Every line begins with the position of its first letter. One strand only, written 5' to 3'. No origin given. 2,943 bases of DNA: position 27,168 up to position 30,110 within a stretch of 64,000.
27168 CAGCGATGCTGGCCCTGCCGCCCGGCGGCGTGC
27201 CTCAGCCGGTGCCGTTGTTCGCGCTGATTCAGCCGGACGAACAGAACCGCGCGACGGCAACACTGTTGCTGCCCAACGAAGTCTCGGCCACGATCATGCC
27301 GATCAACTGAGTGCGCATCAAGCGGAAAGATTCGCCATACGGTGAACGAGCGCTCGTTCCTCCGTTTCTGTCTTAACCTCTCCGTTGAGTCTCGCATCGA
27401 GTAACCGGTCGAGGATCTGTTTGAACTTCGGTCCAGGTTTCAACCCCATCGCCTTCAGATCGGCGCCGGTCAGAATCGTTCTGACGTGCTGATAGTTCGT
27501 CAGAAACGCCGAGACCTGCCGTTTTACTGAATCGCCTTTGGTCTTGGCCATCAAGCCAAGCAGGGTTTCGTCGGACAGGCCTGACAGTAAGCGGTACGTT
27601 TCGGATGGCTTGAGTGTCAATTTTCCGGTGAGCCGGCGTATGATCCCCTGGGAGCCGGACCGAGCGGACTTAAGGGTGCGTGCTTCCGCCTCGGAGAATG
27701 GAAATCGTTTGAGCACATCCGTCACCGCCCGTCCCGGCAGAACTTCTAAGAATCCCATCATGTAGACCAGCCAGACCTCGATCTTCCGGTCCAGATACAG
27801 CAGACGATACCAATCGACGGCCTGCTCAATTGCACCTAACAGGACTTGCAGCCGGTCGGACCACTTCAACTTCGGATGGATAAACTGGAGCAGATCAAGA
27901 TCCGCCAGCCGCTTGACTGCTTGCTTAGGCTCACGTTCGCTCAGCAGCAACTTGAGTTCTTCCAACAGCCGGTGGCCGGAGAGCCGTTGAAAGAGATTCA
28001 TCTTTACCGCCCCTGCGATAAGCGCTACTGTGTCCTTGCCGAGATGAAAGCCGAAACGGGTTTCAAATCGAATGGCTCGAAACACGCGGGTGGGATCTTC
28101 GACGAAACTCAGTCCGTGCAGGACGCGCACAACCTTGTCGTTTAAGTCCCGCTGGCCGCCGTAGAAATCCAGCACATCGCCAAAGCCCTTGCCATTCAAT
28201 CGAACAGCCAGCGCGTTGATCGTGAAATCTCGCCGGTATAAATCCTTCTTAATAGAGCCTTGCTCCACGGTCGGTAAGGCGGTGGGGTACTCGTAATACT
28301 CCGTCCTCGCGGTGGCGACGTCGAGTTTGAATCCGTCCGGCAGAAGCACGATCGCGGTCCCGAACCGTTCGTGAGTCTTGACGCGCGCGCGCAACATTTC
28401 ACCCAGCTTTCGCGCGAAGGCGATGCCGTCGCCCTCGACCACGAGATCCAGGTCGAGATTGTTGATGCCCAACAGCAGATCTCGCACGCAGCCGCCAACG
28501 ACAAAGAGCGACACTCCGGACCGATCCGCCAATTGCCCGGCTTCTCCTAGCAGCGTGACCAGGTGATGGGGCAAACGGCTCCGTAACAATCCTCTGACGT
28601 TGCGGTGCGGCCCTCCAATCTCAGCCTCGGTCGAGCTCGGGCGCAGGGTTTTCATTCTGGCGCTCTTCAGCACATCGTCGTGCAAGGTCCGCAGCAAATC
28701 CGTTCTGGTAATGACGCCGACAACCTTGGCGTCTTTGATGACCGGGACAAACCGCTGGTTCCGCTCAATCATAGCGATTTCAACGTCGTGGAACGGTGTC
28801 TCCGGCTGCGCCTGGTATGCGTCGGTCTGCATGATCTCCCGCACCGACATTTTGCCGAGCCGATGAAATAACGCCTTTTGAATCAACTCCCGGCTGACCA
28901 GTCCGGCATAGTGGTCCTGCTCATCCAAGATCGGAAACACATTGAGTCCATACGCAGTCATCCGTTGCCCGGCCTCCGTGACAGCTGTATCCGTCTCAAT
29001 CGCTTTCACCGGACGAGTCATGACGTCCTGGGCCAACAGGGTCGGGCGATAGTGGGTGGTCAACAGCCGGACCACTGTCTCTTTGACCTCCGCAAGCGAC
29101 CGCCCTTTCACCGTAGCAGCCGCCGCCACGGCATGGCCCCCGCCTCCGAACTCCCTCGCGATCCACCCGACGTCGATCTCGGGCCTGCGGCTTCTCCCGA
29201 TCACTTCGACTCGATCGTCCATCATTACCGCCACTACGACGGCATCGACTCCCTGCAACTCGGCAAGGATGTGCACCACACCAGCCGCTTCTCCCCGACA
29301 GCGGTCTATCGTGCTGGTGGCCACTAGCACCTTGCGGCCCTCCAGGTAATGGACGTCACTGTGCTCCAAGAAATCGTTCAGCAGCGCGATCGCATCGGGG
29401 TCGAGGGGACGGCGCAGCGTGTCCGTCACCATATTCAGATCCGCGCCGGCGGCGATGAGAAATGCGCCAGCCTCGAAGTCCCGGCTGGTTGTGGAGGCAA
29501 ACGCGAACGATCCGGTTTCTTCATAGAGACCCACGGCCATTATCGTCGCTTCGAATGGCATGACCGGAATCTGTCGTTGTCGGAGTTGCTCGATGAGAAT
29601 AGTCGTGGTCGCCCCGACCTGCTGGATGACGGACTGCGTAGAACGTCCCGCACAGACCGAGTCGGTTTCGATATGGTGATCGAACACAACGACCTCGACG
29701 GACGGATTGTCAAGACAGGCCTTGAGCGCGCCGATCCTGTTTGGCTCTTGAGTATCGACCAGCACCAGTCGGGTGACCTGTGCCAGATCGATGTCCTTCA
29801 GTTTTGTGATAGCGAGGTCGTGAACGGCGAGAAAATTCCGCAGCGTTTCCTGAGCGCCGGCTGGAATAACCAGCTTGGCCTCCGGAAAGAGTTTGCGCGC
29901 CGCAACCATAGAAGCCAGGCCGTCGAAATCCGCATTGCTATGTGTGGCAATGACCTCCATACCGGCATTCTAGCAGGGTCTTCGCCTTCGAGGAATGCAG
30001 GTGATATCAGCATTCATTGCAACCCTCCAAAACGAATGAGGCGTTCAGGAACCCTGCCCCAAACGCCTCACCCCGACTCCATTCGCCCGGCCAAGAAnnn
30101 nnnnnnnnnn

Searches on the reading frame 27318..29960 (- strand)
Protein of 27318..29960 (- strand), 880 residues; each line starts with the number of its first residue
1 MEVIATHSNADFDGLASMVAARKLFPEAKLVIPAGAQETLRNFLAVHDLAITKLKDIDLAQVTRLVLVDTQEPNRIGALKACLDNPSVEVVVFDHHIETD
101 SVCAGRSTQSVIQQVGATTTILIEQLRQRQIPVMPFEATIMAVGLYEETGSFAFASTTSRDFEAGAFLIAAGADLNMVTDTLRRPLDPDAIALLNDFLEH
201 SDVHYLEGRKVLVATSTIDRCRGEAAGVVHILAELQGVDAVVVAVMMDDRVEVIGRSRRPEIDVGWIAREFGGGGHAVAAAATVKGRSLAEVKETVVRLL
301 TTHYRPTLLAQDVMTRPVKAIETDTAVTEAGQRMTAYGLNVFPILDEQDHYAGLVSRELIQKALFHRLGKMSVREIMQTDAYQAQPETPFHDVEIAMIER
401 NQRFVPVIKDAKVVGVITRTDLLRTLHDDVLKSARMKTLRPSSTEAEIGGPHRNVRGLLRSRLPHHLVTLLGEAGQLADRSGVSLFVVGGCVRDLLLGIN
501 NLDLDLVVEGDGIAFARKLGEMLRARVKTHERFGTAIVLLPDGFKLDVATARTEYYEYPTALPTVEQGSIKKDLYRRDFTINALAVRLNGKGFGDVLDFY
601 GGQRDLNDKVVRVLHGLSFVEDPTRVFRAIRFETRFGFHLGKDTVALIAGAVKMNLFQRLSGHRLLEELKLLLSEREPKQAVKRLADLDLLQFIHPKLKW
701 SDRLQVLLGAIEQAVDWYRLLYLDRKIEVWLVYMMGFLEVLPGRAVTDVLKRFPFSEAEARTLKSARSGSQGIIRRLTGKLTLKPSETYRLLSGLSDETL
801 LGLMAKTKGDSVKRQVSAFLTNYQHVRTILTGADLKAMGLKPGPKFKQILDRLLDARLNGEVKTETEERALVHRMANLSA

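Call 5: search_protein_families(library=pfam, proteins=[window:27318-29960:-], max_evalue=0.01)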
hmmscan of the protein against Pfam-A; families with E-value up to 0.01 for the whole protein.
window:27318-29960:- (880 aa): 6 families
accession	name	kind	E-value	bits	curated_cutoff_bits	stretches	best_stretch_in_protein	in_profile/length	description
PF01743.26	PolyA_pol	-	1e-28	100.6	23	1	485-612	1-126/126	Poly A polymerase head domain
PF00571.33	CBS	-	2.5e-19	69.8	24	2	373-427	1-56/57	CBS domain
PF01368.27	DHH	-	7.3e-10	39.6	28.1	1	3-144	3-124/125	DHH family, N-terminal domain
PF02272.25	DHHA1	-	5.3e-09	36.9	25.9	1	213-299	6-99/102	DHHA1 domain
PF12627.12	PolyA_pol_RNAbd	-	1.7e-06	28.1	22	1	637-698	1-60/64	Probable RNA and SrmB- binding site of polymerase A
PF13735.12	tRNA_NucTran2_2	-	0.0021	18.5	27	1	830-867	105-143/149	tRNA nucleotidyltransferase domain 2 putative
